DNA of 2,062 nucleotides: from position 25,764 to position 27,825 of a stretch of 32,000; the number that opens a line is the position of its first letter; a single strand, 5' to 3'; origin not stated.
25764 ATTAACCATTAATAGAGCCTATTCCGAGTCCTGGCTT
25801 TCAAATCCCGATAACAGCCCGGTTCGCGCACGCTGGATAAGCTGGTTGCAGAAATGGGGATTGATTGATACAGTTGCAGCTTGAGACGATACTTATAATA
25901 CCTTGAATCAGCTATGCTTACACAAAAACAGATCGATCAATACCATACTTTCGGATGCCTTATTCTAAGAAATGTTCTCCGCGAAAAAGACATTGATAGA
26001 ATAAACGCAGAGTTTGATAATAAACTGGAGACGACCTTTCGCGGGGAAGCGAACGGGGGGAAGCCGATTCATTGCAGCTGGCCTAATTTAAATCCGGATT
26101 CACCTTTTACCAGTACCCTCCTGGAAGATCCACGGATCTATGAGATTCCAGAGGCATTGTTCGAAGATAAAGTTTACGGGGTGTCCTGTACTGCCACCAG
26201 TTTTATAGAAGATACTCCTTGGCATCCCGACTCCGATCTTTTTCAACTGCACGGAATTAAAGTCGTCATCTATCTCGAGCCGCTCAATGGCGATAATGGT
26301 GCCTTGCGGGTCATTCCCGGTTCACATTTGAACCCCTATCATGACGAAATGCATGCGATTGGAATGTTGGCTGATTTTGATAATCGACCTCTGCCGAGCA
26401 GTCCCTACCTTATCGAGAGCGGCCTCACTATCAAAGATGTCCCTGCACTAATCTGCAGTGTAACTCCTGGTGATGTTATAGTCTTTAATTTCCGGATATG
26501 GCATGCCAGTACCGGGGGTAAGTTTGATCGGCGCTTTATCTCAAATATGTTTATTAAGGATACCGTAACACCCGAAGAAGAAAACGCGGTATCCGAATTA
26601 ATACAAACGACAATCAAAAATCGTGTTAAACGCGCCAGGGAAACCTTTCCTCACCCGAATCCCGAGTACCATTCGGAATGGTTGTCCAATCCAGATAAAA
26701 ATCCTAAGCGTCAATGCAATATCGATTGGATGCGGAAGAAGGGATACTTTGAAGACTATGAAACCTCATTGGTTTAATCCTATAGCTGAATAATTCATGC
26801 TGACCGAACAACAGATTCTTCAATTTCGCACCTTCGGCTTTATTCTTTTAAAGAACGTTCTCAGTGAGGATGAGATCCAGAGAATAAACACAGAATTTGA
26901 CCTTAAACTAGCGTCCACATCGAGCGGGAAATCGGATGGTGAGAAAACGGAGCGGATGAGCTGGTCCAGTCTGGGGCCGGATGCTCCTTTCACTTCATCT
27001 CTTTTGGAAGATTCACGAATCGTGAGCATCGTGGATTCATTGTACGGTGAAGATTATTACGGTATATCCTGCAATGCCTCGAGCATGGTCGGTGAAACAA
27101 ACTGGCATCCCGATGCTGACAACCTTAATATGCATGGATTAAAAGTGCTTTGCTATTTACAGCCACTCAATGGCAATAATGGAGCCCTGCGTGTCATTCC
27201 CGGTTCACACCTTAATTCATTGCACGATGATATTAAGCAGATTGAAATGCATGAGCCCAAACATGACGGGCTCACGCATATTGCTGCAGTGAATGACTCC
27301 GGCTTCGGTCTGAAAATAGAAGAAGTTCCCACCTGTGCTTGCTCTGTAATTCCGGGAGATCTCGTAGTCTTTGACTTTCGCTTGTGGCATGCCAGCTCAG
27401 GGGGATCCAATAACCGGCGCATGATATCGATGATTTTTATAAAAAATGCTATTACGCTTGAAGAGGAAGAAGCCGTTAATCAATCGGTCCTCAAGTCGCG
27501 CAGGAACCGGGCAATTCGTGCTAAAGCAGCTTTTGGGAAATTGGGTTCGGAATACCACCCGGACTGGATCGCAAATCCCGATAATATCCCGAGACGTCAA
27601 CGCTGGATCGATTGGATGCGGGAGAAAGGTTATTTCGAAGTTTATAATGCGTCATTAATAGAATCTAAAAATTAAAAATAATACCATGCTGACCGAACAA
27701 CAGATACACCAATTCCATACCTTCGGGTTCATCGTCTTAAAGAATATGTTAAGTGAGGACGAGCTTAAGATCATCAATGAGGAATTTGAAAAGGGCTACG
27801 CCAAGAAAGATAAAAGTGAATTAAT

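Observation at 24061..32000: Head-to-tail array of nine complete (probably ten) PhyH-type Fe(II)/2-oxoglutarate dioxygenase paralogs, plus an eleventh copy at 22150-22947 on the other strand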

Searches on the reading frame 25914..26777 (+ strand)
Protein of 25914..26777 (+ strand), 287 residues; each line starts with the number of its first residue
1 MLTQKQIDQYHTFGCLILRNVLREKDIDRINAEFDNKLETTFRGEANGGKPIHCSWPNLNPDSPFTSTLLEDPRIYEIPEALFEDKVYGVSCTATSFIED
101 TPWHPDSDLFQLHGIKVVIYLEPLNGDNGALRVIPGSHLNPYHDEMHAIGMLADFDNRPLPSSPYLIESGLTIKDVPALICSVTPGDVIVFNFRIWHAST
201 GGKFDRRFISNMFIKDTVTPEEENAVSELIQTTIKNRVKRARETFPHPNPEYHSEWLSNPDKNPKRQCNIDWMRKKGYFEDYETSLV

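Call 3: search_protein_families(library=pfam, proteins=[window:25914-26777:+], max_evalue=0.01)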
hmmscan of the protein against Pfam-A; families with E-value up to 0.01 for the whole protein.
window:25914-26777:+ (287 aa): 1 family
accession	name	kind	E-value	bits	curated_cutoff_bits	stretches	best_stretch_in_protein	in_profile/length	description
PF05721.19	PhyH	-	6.7e-16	59.6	22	1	10-201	1-204/213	Phytanoyl-CoA dioxygenase (PhyH)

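Call 31: search_protein_families(library=ncbifam, proteins=[window:25914-26777:+], max_evalue=0.001)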
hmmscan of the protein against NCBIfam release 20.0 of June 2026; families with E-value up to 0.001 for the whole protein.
window:25914-26777:+ (287 aa): 0 families

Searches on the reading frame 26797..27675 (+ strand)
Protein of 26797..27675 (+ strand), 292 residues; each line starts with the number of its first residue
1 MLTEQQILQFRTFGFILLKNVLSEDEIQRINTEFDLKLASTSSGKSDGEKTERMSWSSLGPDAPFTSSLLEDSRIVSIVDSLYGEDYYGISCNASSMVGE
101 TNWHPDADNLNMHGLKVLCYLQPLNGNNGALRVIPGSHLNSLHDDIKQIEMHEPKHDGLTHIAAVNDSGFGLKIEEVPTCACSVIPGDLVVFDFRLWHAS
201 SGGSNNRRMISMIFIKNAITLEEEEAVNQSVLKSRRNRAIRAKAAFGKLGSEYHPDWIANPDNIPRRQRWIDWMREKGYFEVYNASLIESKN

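Call 3: search_protein_families(library=pfam, proteins=[window:26797-27675:+], max_evalue=0.01)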
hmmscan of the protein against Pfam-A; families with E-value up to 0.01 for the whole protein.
window:26797-27675:+ (292 aa): 1 family
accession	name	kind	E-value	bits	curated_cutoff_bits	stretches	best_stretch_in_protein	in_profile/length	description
PF05721.19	PhyH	-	2e-15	58.1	22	1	10-204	1-207/213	Phytanoyl-CoA dioxygenase (PhyH)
